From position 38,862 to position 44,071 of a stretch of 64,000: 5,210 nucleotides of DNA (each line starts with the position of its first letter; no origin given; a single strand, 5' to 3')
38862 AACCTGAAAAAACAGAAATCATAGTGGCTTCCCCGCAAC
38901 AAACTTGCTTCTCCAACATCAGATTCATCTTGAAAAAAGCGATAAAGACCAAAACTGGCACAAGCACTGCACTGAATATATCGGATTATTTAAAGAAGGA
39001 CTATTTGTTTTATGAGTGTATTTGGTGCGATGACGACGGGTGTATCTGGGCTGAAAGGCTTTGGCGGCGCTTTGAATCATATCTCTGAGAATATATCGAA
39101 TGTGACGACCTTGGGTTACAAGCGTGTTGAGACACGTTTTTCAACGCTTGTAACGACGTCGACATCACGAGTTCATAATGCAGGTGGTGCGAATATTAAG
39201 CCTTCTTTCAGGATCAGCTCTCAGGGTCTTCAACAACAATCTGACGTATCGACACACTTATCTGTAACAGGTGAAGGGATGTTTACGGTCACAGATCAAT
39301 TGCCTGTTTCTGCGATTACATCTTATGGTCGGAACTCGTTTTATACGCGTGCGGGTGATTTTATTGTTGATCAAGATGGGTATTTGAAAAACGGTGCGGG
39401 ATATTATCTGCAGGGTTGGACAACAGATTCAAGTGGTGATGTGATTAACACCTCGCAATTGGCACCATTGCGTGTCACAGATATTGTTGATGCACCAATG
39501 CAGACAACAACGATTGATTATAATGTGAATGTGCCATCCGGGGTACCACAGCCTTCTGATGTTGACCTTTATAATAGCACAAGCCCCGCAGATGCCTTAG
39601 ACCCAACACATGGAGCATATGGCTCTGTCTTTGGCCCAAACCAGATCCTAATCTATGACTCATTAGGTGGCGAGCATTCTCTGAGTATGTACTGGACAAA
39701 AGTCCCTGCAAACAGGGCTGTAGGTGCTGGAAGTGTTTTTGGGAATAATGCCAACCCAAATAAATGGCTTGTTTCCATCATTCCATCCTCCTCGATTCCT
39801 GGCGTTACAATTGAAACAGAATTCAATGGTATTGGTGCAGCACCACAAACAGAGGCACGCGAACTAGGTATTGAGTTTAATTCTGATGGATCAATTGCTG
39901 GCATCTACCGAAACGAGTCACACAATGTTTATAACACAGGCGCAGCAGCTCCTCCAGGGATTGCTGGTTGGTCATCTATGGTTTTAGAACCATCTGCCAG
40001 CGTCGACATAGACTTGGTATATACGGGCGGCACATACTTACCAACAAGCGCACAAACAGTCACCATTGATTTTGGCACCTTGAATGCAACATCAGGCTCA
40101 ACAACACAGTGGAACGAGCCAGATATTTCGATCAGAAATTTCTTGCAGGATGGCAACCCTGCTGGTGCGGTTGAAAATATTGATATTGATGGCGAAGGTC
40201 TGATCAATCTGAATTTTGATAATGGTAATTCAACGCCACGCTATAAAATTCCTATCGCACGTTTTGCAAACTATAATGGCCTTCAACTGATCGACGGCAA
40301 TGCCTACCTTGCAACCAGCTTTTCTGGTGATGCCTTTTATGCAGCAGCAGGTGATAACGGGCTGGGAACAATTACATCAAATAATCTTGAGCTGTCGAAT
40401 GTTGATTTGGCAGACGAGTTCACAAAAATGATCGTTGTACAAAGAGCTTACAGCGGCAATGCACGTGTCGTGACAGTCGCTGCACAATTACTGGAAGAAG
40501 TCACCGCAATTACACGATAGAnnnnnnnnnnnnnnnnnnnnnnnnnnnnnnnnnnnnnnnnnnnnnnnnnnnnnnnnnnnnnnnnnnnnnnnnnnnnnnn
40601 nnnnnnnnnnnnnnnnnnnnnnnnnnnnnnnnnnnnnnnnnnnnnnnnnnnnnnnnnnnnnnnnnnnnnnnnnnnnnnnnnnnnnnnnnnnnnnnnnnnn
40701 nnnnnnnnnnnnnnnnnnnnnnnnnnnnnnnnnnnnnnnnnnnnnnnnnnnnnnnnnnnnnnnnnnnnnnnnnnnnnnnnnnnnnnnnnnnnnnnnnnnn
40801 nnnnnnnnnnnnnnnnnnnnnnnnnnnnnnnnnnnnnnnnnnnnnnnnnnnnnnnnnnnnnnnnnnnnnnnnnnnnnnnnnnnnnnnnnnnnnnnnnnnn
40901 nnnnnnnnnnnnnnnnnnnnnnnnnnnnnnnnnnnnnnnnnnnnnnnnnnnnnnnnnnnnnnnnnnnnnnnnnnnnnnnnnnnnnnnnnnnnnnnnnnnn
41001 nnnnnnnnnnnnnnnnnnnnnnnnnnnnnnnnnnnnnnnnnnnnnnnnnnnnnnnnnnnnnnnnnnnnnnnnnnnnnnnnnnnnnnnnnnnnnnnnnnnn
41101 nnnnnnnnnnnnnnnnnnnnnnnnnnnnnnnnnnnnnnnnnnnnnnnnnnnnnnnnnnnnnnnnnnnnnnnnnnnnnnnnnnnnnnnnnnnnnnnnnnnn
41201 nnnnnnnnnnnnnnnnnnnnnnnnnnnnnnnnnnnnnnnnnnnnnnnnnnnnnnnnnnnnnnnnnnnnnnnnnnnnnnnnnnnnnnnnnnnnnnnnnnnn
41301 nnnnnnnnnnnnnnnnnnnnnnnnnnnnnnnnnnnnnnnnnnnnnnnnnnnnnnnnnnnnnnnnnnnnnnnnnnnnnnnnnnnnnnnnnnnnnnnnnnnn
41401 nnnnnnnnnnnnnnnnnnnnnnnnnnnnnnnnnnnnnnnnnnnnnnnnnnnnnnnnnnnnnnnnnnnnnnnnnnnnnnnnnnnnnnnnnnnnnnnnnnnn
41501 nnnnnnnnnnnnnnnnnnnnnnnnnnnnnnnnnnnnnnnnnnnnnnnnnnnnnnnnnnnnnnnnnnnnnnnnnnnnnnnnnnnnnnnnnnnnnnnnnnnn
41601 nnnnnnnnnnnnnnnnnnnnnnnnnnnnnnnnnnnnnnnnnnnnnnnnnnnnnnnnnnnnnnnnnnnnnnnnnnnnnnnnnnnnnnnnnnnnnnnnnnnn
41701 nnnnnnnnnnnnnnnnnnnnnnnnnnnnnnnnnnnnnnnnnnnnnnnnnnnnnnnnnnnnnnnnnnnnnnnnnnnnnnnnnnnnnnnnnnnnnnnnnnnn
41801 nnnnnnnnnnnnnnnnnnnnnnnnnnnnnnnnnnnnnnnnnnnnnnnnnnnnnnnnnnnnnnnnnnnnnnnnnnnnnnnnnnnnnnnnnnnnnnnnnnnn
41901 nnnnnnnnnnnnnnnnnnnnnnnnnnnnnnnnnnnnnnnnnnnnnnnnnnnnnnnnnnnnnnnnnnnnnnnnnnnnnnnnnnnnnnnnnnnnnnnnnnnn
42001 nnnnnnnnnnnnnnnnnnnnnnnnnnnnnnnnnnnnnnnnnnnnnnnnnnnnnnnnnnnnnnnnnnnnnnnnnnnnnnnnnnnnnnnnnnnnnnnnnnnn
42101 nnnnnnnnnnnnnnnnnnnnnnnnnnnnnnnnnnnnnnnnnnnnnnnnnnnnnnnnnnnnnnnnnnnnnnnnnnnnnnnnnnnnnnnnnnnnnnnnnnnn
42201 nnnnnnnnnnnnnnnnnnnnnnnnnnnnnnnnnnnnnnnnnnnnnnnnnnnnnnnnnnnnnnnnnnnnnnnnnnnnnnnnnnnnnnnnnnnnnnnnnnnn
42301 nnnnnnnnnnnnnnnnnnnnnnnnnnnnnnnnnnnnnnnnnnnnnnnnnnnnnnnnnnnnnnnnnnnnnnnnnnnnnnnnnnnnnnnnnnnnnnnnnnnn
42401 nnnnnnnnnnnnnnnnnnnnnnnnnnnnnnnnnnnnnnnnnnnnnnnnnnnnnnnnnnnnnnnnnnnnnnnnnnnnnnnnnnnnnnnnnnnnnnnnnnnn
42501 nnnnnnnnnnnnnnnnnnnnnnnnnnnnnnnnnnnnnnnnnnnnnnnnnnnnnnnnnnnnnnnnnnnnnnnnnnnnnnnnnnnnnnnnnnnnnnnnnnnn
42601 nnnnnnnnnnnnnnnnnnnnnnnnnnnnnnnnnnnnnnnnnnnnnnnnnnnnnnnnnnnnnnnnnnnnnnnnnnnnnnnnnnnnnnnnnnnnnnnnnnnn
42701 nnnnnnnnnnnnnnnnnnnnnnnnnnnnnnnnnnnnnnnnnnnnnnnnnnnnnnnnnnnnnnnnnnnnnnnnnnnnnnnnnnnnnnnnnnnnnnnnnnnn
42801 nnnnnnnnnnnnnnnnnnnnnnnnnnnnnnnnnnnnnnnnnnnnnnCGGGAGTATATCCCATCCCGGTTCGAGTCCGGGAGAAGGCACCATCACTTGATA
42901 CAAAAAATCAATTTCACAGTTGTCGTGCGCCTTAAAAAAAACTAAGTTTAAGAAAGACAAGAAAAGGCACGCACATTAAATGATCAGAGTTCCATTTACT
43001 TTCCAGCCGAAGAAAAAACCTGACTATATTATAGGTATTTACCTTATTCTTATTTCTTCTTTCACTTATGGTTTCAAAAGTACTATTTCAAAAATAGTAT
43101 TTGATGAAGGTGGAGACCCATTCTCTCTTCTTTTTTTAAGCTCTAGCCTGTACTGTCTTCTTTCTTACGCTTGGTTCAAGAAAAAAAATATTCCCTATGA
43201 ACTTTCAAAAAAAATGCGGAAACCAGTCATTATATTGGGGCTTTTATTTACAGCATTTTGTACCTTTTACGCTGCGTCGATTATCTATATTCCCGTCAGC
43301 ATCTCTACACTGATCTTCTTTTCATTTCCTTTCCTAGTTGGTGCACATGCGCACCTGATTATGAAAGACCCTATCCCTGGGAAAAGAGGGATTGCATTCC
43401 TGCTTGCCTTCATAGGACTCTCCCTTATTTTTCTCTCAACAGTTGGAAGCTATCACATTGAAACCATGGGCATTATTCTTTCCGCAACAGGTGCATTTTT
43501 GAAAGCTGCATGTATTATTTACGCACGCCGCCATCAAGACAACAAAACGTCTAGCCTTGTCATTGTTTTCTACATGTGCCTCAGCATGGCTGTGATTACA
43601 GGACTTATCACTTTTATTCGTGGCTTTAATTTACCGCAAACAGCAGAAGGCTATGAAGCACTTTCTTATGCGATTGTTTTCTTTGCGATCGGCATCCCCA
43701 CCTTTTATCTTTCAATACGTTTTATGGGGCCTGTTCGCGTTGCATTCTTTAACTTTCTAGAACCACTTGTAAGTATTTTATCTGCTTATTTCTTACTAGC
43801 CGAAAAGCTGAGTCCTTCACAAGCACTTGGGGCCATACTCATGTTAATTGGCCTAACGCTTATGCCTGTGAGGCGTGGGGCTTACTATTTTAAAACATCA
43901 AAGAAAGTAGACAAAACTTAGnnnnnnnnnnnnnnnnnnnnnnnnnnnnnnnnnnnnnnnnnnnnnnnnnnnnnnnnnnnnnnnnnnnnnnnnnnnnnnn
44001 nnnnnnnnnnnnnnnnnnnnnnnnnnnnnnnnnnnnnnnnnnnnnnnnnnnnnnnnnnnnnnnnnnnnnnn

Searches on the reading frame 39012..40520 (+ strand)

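Call 48: search_protein_families(library=pfam, proteins=[window:39012-40520:+], max_evalue=0.0001)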
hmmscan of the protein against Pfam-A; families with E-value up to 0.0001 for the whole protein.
window:39012-40520:+ (502 aa): 3 families
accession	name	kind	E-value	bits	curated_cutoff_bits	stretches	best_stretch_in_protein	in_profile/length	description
PF06429.18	Flg_bbr_C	-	3.2e-12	46.2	23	1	456-498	2-44/46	Flagellar basal body rod FlgEFG protein C-terminal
PF07559.19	FlgE_D2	-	1.1e-11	45.8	22.7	1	209-381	23-141/142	Flagellar basal body protein FlaE D2 domain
PF22692.1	LlgE_F_G_D1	-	3.9e-06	27.4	27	1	85-157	2-44/64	Flagellar hook protein FlgE/F/G D1 domain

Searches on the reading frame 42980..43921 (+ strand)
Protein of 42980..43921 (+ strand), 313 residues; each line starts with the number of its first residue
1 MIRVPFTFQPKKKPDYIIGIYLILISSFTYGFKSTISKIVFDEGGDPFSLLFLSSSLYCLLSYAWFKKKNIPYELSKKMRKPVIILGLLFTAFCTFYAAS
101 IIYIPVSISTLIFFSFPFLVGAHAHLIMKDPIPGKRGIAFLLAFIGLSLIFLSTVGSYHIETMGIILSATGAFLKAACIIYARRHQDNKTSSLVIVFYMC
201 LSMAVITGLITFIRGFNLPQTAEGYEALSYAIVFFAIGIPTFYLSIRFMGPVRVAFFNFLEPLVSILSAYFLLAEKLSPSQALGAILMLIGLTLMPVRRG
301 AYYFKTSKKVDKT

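Call 49: search_protein_families(library=pfam, proteins=[window:42980-43921:+], max_evalue=0.0001)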
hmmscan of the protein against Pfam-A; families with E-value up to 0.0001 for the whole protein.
window:42980-43921:+ (313 aa): 1 family
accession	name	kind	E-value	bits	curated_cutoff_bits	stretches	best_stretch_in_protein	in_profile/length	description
PF00892.27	EamA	-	1.1e-26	94.1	28.2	2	163-295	2-133/135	EamA-like transporter family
